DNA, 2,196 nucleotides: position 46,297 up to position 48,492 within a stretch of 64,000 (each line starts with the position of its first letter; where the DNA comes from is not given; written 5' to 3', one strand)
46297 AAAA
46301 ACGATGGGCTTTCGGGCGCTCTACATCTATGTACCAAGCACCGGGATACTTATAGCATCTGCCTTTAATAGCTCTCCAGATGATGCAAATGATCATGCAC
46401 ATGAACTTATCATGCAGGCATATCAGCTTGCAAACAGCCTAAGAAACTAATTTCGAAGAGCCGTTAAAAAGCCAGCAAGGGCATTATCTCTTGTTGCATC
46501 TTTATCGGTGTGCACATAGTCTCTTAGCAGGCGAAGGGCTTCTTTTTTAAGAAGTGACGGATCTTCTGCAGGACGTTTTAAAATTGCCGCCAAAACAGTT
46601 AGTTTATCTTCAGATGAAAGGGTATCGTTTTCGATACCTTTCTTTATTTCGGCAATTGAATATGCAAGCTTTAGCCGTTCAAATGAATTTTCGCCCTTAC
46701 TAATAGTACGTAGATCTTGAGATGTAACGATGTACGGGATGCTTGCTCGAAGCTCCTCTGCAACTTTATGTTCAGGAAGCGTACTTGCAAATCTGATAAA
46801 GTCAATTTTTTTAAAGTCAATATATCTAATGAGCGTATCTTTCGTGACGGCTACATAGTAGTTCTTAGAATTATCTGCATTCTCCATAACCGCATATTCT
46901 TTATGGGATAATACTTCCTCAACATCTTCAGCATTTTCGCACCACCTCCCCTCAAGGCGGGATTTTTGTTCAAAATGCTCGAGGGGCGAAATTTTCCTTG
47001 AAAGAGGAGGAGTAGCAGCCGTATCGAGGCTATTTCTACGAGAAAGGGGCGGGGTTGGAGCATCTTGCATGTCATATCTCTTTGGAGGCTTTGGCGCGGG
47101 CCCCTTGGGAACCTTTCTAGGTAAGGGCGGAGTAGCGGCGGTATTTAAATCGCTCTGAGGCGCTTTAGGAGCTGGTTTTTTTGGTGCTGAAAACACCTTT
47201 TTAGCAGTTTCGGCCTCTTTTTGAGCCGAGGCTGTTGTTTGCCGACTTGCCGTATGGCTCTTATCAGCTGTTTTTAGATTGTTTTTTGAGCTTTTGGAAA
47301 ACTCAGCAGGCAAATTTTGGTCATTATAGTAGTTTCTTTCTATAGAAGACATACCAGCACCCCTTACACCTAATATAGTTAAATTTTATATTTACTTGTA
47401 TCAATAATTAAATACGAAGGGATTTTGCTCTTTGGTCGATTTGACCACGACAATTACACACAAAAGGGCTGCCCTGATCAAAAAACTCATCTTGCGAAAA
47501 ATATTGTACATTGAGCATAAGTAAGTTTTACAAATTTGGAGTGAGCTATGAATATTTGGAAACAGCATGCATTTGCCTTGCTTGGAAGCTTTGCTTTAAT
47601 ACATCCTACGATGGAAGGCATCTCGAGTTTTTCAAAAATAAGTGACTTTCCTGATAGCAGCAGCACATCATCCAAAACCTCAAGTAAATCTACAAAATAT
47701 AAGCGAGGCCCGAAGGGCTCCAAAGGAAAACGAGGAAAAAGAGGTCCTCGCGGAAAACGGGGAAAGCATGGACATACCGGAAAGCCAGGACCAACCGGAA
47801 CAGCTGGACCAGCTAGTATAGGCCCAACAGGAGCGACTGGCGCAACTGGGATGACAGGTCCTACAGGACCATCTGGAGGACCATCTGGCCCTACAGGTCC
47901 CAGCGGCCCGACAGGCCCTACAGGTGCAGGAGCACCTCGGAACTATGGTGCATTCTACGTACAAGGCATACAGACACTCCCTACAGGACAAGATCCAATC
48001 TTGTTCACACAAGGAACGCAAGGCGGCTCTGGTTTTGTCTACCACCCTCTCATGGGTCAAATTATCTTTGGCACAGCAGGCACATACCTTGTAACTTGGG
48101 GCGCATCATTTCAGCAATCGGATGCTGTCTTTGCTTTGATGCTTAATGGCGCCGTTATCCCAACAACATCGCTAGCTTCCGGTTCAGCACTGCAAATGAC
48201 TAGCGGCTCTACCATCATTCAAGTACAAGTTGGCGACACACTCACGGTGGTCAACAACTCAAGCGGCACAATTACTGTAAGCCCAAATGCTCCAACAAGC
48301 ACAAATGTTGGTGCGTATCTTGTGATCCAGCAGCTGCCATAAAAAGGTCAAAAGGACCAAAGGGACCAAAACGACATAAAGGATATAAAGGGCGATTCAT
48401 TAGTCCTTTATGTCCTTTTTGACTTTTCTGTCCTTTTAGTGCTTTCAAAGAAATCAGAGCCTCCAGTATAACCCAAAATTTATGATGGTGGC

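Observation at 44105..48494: nuo operon split between nuoG and nuoH by a 4.4-kb accessory cassette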

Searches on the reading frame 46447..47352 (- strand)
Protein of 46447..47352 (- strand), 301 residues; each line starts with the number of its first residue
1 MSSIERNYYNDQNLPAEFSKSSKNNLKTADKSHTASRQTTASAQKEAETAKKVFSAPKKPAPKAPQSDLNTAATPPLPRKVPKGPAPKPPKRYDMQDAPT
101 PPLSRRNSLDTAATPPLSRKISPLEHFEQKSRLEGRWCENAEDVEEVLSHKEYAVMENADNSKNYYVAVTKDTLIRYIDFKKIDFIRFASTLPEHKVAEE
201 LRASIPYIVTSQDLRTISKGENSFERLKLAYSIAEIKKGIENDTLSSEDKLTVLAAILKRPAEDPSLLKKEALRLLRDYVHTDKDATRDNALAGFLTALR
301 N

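Call 6: search_protein_families(library=pfam, proteins=[window:46447-47352:-], max_evalue=0.01)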
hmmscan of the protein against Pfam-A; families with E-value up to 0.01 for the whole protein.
window:46447-47352:- (301 aa): 0 families

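Call 7: search_protein_families(library=ncbifam, proteins=[window:46447-47352:-], max_evalue=0.01)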
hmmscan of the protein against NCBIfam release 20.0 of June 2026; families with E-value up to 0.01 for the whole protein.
window:46447-47352:- (301 aa): 0 families

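Call 39: search_solved_structures(query=window:46447-47352:-, max_evalue=1)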
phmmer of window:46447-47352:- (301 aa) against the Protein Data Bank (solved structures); distinct sequences matched with E-value up to 1: 1.
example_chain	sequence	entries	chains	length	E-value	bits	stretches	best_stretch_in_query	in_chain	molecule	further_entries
4j8c_A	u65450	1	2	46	0.63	12.8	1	250-282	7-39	Hsc70-interacting protein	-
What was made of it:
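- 46447..47352 (-): orf3: 301-aa orphan. It has six PxxP motifs, three TPPL[PS]R[KR] repeats, and a conserved C-terminal domain. Its end overlaps the end of orf2 by 4 nt, tail to tail. No family or PDB hit (calls 6, 7, 39).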

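Call 66: search_protein_representatives(protein=window:46447-47352:-)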
Query: 301 residues. Proteins with E-value up to 0.001 (for the whole library): 4; up to 1e-10: 4; up to 1e-30: 3. The best 4 are listed.
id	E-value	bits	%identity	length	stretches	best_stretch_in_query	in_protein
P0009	1.4e-190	647.9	100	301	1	1-301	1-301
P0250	9.8e-61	222.1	46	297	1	6-301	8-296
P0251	2.8e-43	164.8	43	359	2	90-301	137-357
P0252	9.4e-27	110.6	36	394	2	46-292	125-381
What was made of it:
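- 46447..47352 (-): Only 3 other cluster representatives in 1.84 billion proteins (call 66).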

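Call 69: predict_structure(protein=window:46447-47352:-)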
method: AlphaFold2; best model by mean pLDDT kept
length: 301 residues; sequences in the alignment: 1
mean_pLDDT: 47.5   pTM: 0.26
mean pLDDT of the five models: 47.5, 45.2, 44.2, 44.2, 41.1
residues with pLDDT >= 90: 0; 70-90: 10; 50-70: 97; < 50: 194
segments of 3 or more residues with pLDDT < 50: 1-44, 48-50, 71-73, 107-236, 238-240
pLDDT, mean of each block of 10 residues (from residue 1): 39 44 43 48 48 53 51 55 64 57 47 45 45 38 46 37 37 33 30 40 34 33 41 48 55 63 57 72 61 62 46
secondary structure, 60 per line:
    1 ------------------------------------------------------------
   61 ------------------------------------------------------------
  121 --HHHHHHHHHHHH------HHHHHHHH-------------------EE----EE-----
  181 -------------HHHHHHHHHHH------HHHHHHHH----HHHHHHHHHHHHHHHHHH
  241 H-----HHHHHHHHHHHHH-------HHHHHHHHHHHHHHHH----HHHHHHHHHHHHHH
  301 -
elements in order: H123-134 H141-148 H194-204 H211-218 H223-241 H247-259 H267-282 H287-300

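Call 79: search_protein_families(library=padloc, proteins=[window:46447-47352:-], max_evalue=0.01)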
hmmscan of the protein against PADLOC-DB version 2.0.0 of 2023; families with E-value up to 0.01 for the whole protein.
window:46447-47352:- (301 aa): 0 families

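Call 80: search_protein_families(library=phrogs, proteins=[window:46447-47352:-], max_evalue=0.001)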
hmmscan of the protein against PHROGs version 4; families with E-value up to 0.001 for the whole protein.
window:46447-47352:- (301 aa): 0 families

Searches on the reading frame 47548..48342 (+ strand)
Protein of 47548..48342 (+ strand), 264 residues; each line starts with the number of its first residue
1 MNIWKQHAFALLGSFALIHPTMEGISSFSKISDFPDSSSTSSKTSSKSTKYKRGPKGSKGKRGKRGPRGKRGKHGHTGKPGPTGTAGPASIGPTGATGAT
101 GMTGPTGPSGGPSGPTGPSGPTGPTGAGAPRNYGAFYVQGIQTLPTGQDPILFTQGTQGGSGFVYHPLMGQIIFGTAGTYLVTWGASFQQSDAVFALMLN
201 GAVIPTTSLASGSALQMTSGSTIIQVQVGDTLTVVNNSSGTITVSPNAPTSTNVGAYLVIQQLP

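Call 6: search_protein_families(library=pfam, proteins=[window:47548-48342:+], max_evalue=0.01)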
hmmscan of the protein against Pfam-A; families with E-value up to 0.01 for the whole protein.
window:47548-48342:+ (264 aa): 3 families
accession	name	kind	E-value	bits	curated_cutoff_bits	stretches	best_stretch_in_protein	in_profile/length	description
PF01391.23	Collagen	-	4.6e-07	30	27.2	0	54-112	1-57/60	Collagen triple helix repeat (20 copies)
PF18573.7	BclA_C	-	1.1e-06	29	38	1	147-262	16-126/128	BclA C-terminal domain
PF00386.27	C1q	-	0.00047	20.8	23.7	1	135-238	1-107/127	C1q domain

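Call 7: search_protein_families(library=ncbifam, proteins=[window:47548-48342:+], max_evalue=0.01)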
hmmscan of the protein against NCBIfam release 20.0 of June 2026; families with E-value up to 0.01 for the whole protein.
window:47548-48342:+ (264 aa): 3 families
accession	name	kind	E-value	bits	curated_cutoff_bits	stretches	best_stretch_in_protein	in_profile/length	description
NF038329.2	gly_rich_SclB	equivalog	2.9e-11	43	325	1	50-134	134-219/442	LPXTG-anchored collagen-like adhesin Scl2/SclB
NF046116.1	adhesin_Lcl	equivalog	6.3e-09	34.9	500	1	53-159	56-159/431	collagen-like adhesin Lcl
NF038330.1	adhesin_SclA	exception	3.1e-08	33.7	400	1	47-140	155-249/405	LPXTG-anchored collagen-like adhesin Scl1/SclA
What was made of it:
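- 47548..48342 (+): col (orf4): 264-aa collagen-like protein with 24 Gly-X-Y triplets and a BclA_C/C1q-like C-terminal domain. It is the only island gene shared with close relatives. Pfam and NCBIfam (calls 6, 7).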

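Call 38: search_solved_structures(query=window:47548-48342:+, max_evalue=0.01)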
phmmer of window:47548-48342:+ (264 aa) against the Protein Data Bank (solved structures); distinct sequences matched with E-value up to 0.01: 16.
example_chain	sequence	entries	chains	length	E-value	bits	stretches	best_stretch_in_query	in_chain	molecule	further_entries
1wck_A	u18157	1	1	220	1.9e-08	37.2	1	91-225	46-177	BCLA PROTEIN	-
9wxp_BC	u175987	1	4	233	3.4e-08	36.4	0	54-127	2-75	Collagen type XI alpha 1 chain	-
3hqv_B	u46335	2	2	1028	1.5e-07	34.2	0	54-130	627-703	Collagen alpha-2(I) chain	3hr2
9wxp_BA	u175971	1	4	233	5.1e-07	32.5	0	55-126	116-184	Fibrillar collagen NC1 domain-containing protein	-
3hqv_A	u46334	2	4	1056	1.7e-06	30.8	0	53-130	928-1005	Collagen alpha-1(I) chain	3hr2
9wxp_BL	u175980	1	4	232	8.6e-05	25.2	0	54-140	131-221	Collagen alpha-3(IX) chain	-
9wxp_CA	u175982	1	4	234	0.00028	23.5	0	55-126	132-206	Fibrillar collagen NC1 domain-containing protein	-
9wxp_AB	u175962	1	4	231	0.00031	23.4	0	54-119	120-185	Chromaffin granule amine transporter isoform X1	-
9wxp_ED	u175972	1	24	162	0.00067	22.3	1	54-128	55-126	Collagen type II alpha 1 chain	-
9wxp_DB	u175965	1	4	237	0.00077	22.1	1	54-134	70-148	Collagen alpha-2(V) chain preproprotein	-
6x3m_A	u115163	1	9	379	0.0028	20.2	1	37-84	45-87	Hyaluronoglucosaminidase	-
9wxp_BK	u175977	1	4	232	0.0029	20.2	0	54-91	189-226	Collagen type IX alpha 2 chain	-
9wxp_CC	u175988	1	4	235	0.003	20.1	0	54-127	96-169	Collagen type XI alpha 1 chain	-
6v8i_BN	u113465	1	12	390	0.003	20.1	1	49-91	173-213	Fiber Upper, gp68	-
9wxp_BJ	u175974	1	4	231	0.0046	19.5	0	52-110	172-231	Collagen alpha-1(IX) chain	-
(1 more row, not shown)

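Call 67: find_related_loci(query=window:47548-48342:+, collection=metagenome_contigs, flank=10000)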
Query window:47548-48342:+ (264 aa) in metagenome_contigs; peptide patterns used: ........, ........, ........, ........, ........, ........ (x = any residue, [..] = any of these).
600 stretches matched a pattern (row limit reached: there are more); 147 encode a relative of the query (tblastn E <= 1e-3); the best 80 are kept; 80 distinct loci.
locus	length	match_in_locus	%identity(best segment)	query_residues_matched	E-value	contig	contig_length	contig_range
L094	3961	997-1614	39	55-262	8e-20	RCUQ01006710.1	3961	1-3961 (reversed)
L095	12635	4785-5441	29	29-264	5e-14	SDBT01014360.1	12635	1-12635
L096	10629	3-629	30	54-247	2e-13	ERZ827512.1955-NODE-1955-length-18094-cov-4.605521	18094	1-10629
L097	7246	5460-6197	50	49-133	9e-13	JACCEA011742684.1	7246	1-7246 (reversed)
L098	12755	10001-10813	38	15-134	5e-12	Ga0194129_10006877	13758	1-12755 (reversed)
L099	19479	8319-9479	48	52-156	1e-11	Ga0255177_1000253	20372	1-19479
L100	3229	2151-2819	56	66-139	4e-12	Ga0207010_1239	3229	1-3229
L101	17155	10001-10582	46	52-131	1e-11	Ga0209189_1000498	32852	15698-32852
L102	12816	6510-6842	40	36-137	3e-11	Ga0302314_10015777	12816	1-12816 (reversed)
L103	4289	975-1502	30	92-247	1e-10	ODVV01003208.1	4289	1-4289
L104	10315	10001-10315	54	52-130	1e-10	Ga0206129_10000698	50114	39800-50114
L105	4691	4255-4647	53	41-147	1e-10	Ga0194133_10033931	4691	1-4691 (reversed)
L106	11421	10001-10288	55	54-127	1e-10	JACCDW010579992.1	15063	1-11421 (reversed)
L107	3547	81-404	53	54-135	3e-10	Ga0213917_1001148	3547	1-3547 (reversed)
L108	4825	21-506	40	34-142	6e-10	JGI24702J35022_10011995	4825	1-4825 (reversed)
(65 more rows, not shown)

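Call 79: search_protein_families(library=padloc, proteins=[window:47548-48342:+], max_evalue=0.01)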
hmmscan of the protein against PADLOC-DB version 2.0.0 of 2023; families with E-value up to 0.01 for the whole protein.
window:47548-48342:+ (264 aa): 0 families

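Call 80: search_protein_families(library=phrogs, proteins=[window:47548-48342:+], max_evalue=0.001)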
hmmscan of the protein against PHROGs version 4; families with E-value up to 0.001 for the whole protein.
window:47548-48342:+ (264 aa): 16 families
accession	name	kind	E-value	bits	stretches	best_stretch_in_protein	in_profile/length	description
phrog_30509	-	tail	5.9e-27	95.4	1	36-263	27-253/254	collagen like minor tail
phrog_5073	-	tail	5e-16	59.8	1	53-162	272-354/519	tail fiber protein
phrog_366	-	tail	3.8e-15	57.3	1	38-161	296-388/474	tail fiber protein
phrog_819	-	tail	1.1e-11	44.7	1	52-159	518-613/1024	tail protein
phrog_8745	-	tail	2.5e-10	39.3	1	53-150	1400-1500/1803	tail fiber protein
phrog_6320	-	tail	1.8e-09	37.9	1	52-147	84-167/745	tail fiber protein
phrog_32123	-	unknown function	1.2e-06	28.1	1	36-131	203-301/532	-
phrog_3420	-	unknown function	1.5e-06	27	1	52-150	107-202/929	-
phrog_18350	-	tail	2.5e-06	28.4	1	51-160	96-211/253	tail fiber protein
phrog_33406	-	tail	2.6e-06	27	1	40-120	186-263/651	tail fiber protein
phrog_38806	-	unknown function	3.9e-06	27.5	1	53-127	63-134/285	-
phrog_38766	-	head and packaging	9.3e-06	25.4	1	51-110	100-157/478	virion structural protein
phrog_10972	-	tail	8.7e-05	23.1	0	44-90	147-193/343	tail fiber protein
phrog_1658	-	unknown function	0.00012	22.9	1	46-110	38-100/239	-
phrog_26246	-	tail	0.00015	22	1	49-142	102-202/329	tail protein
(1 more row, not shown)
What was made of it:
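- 47548..48342 (+): PDB 1wck at E 1.9e-8 (call 38). phrog_30509 at 95 bits (call 80).
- On BclA/C1q-like collagen protein: Support comes from PDB 1wck at E 1.9e-8 (call 38) and phrog_30509 at 95 bits (call 80).
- Closest known: BclA. Same: col has an N-terminal leader, Gly-X-Y repeats and a C-terminal BclA_C/C1q-like domain (calls 6, 38, 80).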

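Call 81: search_dna_similar(query=window:47548-48342:+, collection=phages, mode=protein, max_rows=12, max_evalue=0.00001)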
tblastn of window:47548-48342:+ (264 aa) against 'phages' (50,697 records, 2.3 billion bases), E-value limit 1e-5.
No match.
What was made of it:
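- tblastn of col against 50,697 phage records finds nothing (call 81).
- Tried and rejected: tblastn of col against phage genomes found nothing (call 81).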
